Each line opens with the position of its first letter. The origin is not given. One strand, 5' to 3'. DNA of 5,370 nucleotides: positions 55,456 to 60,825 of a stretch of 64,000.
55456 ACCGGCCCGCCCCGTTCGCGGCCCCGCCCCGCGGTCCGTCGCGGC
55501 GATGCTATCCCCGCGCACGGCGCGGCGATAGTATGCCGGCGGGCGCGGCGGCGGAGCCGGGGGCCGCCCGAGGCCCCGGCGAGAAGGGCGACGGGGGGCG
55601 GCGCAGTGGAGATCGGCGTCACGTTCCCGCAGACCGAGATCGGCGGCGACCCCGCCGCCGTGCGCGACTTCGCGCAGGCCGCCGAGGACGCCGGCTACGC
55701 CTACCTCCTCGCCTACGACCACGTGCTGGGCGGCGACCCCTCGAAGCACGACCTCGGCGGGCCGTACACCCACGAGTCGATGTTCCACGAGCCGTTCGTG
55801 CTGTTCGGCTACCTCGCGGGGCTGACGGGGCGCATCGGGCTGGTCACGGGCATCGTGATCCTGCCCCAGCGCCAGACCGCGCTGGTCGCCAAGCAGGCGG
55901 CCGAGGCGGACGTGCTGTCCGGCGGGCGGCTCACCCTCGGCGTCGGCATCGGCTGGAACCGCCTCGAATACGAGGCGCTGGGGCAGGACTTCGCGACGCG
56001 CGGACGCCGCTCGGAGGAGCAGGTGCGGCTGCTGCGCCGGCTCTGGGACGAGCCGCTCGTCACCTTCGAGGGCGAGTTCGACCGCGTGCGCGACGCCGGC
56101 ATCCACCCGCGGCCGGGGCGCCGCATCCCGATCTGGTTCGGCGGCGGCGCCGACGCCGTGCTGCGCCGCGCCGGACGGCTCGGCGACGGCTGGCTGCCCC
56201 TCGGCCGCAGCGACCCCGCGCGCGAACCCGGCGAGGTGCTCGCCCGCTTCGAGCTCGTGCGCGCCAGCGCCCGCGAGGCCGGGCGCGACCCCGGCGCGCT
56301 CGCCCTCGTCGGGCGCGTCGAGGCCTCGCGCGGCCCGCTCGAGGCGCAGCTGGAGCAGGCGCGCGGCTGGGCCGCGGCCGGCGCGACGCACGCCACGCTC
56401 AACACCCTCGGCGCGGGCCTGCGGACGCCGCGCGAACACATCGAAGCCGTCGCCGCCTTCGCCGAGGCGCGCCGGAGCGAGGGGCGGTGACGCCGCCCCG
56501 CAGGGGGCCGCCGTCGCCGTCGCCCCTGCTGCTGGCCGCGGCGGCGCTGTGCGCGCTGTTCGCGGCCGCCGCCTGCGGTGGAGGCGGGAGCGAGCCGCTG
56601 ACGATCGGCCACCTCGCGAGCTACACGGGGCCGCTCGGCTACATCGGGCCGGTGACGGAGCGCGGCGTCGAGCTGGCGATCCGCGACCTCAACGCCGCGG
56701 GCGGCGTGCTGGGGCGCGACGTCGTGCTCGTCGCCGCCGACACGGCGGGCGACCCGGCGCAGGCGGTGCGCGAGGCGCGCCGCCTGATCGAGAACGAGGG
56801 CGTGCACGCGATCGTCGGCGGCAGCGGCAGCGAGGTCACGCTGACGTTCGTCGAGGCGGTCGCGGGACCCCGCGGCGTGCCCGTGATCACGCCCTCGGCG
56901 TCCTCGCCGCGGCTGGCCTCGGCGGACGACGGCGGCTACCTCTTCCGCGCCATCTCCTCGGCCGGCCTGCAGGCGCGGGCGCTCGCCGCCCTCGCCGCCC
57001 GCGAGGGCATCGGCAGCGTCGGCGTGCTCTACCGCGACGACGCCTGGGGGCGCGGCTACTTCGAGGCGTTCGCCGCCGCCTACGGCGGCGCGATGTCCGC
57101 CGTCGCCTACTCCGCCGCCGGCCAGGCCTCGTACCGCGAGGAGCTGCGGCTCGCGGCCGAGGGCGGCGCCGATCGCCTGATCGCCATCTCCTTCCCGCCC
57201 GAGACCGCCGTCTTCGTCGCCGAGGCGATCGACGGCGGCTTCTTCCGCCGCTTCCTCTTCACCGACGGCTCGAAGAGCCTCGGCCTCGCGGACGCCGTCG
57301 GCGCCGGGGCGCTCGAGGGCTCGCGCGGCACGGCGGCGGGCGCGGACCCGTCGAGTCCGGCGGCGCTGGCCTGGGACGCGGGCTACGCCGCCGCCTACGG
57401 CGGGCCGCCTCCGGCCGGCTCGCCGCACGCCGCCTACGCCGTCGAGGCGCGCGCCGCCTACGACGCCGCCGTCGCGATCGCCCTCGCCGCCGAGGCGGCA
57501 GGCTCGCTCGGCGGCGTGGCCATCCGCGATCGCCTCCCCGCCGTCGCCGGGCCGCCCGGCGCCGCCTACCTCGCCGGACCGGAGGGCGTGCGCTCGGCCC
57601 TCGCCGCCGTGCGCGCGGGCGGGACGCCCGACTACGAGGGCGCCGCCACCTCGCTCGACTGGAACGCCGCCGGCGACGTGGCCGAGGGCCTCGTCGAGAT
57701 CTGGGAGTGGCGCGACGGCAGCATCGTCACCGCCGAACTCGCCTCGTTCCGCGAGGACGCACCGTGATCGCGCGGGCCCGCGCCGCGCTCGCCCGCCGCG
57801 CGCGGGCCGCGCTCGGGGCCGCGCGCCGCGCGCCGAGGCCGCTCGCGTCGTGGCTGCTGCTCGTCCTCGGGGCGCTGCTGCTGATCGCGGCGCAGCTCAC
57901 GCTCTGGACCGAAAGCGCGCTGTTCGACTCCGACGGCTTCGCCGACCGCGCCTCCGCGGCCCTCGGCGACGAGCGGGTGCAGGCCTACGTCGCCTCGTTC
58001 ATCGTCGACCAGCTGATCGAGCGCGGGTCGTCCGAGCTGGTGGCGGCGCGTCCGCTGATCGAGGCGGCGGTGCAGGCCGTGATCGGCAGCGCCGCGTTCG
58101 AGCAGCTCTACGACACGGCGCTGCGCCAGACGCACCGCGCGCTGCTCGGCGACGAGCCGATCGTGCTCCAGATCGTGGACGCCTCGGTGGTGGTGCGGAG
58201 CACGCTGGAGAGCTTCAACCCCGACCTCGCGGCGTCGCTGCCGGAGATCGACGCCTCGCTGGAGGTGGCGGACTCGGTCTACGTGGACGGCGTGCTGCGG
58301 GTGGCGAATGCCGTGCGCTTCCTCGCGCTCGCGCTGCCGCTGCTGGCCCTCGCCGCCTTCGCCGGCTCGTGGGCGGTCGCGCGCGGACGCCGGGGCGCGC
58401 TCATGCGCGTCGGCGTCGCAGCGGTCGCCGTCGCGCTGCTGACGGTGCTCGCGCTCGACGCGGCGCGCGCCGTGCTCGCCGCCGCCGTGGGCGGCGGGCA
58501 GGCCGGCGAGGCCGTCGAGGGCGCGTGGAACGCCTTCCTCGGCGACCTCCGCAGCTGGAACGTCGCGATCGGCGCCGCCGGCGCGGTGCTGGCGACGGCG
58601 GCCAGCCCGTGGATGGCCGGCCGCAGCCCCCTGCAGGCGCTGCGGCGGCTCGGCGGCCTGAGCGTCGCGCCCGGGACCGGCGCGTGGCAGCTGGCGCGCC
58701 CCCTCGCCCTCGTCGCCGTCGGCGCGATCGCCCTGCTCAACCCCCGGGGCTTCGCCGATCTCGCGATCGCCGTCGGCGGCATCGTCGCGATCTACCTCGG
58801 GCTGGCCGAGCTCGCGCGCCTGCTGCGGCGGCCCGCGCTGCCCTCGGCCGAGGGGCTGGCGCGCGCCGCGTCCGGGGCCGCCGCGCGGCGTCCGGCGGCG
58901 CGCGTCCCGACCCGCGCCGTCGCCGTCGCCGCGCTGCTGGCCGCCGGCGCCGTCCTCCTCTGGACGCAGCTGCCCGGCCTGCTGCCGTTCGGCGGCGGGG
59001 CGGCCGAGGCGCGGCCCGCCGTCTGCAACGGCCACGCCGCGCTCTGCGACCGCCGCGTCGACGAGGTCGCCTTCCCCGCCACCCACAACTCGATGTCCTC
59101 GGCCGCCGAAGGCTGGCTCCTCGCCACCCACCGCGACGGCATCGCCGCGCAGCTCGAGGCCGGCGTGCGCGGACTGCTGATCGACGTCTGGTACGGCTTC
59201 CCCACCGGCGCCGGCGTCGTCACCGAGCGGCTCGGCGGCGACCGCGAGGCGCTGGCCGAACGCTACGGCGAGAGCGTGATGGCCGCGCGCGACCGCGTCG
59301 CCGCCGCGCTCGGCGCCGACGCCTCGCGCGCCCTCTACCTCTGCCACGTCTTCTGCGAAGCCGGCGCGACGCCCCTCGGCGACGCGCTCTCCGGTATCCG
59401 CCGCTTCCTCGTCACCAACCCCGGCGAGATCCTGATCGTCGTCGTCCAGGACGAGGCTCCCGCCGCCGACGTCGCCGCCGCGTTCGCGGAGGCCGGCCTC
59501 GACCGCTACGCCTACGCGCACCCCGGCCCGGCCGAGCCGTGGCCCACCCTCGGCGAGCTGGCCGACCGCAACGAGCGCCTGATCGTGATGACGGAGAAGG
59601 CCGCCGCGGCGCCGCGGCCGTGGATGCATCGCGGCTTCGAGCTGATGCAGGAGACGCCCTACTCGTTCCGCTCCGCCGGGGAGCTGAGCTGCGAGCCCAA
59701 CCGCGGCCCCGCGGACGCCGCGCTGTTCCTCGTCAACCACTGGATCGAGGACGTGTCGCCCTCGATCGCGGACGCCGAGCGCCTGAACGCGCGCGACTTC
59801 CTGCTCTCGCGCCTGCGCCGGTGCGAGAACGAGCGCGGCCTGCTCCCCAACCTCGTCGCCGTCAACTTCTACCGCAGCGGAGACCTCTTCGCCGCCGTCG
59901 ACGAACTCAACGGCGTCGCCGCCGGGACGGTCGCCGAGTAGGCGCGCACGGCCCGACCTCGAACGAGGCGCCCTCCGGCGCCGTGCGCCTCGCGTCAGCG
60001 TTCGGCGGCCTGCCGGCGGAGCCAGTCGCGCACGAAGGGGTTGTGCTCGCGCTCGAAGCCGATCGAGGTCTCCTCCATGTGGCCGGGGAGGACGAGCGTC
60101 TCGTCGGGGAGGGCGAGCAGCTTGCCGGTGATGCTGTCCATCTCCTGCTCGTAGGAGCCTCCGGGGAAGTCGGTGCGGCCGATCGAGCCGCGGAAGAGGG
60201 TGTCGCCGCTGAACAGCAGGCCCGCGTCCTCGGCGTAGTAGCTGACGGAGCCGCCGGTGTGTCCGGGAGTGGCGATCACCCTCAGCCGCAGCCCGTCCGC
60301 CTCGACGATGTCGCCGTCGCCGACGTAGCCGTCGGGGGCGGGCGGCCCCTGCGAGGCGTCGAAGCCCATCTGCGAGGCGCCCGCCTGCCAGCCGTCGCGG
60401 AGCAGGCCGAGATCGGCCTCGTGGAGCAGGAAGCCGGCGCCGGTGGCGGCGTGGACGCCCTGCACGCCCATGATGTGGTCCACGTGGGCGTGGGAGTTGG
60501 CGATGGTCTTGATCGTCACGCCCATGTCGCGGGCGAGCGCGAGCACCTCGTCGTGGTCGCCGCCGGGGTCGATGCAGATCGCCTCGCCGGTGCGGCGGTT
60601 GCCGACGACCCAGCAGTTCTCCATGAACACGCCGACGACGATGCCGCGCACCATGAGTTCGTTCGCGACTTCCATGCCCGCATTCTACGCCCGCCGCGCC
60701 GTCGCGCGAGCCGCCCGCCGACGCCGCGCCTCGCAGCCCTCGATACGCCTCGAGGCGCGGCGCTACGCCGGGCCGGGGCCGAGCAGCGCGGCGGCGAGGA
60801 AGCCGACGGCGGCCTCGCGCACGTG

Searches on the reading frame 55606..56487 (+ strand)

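Call 91: search_protein_families(library=pfam, proteins=[window:55606-56487:+], max_evalue=0.0001)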
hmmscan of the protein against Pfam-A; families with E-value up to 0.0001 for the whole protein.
window:55606-56487:+ (294 aa): 1 family
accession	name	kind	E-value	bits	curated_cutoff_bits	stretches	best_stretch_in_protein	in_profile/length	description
PF00296.26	Bac_luciferase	-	2e-49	169.1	27.9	1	13-253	18-241/314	Luciferase-like monooxygenase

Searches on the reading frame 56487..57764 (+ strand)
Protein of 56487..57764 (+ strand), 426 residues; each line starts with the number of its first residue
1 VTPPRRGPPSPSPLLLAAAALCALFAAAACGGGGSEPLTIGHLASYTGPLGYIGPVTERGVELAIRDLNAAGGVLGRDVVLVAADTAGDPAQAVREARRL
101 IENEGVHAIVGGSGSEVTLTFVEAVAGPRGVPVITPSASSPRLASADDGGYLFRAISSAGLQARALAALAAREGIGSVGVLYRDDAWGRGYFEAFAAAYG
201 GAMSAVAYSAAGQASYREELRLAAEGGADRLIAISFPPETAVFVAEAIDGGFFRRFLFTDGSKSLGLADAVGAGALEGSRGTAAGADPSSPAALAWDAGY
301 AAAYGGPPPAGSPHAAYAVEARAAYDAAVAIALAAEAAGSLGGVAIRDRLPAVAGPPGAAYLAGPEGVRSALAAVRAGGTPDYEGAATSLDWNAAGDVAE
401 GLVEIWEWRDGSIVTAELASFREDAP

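Call 91: search_protein_families(library=pfam, proteins=[window:56487-57764:+], max_evalue=0.0001)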
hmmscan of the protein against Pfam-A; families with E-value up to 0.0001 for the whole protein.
window:56487-57764:+ (426 aa): 3 families
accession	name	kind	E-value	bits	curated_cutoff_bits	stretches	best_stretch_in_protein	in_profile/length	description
PF13458.12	Peripla_BP_6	-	1.8e-43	150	31.7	1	37-353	1-311/343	Periplasmic binding protein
PF01094.35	ANF_receptor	-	3.6e-21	76.1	25.4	1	60-409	5-351/353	Receptor family ligand binding region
PF13433.12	Peripla_BP_5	-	1.8e-12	47.5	27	1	39-114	2-77/363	Periplasmic binding protein domain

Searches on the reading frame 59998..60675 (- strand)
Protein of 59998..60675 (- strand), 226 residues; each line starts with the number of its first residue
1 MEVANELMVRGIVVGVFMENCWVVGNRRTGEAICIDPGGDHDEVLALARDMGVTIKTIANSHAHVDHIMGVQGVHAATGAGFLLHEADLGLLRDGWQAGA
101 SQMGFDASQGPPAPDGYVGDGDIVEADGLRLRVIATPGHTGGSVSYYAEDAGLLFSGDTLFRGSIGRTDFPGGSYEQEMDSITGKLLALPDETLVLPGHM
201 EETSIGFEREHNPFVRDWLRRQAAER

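Call 10: search_protein_families(library=pfam, proteins=[window:59998-60675:-], max_evalue=0.1)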
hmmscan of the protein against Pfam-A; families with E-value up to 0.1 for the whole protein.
window:59998-60675:- (226 aa): 3 families
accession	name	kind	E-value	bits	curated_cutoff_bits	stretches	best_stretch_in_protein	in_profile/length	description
PF00753.33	Lactamase_B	-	3.8e-32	112.3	22.7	1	15-199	2-196/196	Metallo-beta-lactamase superfamily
PF19583.5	ODP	-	0.0065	16.8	27.2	1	29-159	11-136/194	ODP family beta lactamase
PF12706.13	Lactamase_B_2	-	0.079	13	27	1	33-79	3-55/200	Beta-lactamase superfamily domain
